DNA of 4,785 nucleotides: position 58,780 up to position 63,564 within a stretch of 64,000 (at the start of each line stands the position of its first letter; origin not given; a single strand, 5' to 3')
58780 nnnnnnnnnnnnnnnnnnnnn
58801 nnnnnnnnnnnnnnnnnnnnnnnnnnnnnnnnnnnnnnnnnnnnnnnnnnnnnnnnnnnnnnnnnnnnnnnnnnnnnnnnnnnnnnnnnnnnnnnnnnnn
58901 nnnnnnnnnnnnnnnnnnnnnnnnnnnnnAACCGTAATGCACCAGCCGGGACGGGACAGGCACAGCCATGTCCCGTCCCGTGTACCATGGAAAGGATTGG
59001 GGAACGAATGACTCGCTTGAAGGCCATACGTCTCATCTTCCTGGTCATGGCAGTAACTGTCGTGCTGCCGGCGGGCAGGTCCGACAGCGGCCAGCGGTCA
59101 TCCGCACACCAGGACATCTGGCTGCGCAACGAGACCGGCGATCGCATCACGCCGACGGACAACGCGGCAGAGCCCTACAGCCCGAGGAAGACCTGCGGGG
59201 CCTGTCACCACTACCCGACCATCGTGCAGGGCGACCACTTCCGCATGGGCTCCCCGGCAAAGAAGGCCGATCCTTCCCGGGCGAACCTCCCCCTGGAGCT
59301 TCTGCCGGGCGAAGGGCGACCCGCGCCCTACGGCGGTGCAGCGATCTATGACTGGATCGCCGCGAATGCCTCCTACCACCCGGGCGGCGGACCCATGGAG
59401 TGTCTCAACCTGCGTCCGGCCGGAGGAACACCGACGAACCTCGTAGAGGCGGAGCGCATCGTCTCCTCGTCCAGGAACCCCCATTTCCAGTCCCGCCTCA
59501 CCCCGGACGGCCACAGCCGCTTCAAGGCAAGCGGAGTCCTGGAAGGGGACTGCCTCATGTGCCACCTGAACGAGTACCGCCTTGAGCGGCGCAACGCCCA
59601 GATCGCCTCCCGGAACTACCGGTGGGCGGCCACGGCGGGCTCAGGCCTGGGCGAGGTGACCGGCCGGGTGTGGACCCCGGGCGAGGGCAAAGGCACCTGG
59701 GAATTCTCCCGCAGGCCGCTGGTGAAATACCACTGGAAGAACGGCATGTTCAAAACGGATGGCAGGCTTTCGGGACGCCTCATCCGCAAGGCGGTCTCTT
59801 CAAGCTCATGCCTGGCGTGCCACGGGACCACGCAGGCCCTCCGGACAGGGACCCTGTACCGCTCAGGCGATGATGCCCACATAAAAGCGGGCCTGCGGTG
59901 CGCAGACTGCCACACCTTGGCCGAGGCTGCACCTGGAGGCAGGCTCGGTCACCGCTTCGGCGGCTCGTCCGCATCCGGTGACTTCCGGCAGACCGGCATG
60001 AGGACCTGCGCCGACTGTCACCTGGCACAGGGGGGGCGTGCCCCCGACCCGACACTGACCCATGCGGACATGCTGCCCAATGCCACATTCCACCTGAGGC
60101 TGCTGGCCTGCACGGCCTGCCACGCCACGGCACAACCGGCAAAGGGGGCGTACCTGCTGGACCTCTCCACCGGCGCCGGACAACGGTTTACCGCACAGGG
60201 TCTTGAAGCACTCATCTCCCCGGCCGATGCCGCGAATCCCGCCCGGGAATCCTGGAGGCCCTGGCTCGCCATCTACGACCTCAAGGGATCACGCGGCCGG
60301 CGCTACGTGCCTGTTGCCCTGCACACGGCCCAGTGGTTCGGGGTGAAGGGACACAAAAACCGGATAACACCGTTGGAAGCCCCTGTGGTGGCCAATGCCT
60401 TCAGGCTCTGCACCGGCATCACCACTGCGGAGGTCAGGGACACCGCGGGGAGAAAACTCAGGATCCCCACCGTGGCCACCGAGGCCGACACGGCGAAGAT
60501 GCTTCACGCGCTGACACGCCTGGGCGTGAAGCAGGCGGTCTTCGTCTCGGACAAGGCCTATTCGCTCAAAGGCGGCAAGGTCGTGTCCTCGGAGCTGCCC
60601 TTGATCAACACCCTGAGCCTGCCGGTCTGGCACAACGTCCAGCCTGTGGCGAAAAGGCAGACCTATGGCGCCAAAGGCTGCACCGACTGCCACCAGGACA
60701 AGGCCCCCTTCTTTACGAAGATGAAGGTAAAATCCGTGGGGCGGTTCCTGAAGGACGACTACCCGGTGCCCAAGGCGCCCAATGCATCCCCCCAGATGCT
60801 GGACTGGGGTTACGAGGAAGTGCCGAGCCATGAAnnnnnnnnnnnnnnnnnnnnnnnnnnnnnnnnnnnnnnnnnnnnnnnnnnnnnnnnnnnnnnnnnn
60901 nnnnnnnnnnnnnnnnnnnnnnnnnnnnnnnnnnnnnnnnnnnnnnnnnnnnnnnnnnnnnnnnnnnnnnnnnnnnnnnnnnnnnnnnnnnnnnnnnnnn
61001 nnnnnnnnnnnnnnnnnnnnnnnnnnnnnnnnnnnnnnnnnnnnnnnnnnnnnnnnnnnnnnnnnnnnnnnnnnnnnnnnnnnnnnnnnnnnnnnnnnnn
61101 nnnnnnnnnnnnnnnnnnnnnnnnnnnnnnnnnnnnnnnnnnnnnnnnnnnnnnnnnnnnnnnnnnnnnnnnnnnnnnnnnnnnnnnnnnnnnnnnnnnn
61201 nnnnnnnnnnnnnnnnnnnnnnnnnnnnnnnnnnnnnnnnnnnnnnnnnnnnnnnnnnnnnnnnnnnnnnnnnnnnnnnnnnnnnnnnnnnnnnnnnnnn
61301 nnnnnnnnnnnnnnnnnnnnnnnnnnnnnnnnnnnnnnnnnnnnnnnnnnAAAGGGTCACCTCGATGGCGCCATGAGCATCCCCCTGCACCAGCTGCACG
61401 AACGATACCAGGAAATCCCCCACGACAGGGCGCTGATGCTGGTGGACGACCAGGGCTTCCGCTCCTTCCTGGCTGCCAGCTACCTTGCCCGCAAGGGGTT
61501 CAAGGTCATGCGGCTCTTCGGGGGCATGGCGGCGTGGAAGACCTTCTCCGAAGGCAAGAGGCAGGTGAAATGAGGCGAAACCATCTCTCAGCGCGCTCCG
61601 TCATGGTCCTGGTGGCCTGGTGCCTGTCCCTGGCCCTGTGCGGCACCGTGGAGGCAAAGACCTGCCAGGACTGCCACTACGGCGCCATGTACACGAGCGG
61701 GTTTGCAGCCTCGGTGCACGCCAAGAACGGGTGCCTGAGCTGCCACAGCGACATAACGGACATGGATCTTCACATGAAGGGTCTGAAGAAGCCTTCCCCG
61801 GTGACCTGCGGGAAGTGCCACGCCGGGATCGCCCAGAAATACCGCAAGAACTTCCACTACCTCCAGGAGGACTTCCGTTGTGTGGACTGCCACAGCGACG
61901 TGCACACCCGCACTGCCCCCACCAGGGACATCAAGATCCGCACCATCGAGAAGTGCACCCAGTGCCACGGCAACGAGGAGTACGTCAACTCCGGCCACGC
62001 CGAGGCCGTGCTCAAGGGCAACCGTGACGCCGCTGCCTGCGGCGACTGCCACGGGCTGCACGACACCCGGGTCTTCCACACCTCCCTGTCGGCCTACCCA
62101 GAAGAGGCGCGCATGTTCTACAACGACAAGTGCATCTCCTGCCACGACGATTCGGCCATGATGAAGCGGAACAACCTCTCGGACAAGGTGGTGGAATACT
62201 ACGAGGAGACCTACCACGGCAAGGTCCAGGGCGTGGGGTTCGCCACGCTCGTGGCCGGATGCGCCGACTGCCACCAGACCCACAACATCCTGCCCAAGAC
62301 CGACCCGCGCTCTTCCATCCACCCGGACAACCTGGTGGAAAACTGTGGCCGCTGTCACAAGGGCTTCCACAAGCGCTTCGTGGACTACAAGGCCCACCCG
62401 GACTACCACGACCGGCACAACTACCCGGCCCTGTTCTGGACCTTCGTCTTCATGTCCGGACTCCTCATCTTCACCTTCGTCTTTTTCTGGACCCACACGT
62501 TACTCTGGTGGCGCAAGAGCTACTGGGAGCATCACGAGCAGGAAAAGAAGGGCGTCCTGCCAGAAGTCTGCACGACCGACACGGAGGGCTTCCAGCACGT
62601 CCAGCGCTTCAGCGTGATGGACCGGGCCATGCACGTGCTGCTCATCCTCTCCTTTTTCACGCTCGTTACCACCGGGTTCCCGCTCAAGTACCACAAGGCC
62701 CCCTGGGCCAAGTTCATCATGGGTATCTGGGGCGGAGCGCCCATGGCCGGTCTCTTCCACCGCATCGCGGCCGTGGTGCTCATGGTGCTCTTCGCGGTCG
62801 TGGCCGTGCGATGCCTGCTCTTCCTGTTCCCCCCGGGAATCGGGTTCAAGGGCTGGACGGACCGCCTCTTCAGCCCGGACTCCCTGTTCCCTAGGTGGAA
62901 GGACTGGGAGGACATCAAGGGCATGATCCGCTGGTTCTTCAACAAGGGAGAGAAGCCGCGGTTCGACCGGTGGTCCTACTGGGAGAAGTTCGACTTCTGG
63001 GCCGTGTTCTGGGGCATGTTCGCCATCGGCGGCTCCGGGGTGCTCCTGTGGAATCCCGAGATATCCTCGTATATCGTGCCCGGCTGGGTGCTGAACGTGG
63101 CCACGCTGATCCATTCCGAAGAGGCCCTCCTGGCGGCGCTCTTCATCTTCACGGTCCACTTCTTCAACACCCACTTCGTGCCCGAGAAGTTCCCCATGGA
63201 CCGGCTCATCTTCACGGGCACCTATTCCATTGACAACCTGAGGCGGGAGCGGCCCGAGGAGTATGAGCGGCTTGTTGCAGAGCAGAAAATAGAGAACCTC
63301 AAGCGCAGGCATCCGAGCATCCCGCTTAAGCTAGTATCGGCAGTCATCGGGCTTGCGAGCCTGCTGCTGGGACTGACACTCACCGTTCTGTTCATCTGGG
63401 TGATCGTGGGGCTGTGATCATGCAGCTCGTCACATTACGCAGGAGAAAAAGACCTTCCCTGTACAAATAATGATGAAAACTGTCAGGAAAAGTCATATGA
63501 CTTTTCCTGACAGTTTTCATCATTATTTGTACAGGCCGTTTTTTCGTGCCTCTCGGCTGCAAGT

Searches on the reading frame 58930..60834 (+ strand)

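Call 22: search_protein_families(library=pfam, proteins=[window:58930-60834:+], max_evalue=0.00001)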
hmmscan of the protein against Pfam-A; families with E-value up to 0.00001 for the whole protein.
window:58930-60834:+ (635 aa): 2 families
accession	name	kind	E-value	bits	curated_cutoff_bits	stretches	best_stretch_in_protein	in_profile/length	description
PF14522.11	Cytochrome_C7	-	3.1e-12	46.6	24.8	0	290-364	12-66/67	Cytochrome c7 and related cytochrome c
PF14537.11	Cytochrom_c3_2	-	2.6e-10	41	25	0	287-330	22-66/79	Cytochrome c3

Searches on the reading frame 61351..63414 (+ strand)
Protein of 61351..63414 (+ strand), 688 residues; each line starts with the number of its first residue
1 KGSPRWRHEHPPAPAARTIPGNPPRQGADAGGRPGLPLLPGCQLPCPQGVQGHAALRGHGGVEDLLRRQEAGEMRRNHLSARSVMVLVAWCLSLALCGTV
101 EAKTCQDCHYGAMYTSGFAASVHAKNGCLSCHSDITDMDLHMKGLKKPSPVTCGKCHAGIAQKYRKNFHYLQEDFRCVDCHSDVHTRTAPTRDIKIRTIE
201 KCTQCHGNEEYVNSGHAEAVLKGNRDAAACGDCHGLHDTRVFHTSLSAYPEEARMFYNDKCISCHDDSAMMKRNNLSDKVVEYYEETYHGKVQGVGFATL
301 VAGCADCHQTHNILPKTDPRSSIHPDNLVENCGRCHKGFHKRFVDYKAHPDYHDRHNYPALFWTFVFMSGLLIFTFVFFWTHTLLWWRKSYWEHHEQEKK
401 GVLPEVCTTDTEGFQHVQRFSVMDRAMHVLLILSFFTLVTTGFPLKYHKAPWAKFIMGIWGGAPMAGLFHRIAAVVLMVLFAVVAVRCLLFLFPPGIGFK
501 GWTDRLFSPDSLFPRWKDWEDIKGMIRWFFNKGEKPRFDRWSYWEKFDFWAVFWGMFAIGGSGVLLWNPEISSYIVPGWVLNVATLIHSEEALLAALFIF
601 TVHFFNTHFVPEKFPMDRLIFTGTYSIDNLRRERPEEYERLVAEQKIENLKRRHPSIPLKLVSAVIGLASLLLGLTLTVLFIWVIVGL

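Call 22: search_protein_families(library=pfam, proteins=[window:61351-63414:+], max_evalue=0.00001)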
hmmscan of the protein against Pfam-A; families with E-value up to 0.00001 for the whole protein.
window:61351-63414:+ (688 aa): 4 families
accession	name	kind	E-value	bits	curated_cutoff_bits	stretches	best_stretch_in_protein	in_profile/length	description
PF14522.11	Cytochrome_C7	-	4e-13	49.4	24.8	0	164-234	3-66/67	Cytochrome c7 and related cytochrome c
PF14537.11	Cytochrom_c3_2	-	8.4e-12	45.8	25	0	172-241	4-71/79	Cytochrome c3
PF01292.26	Ni_hydr_CYTB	-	1.3e-06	28.8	30.1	1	419-603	1-158/179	Prokaryotic cytochrome b561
PF02085.21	Cytochrom_CIII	-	1.6e-06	28.9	22.9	0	117-206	22-101/101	Class III cytochrome C family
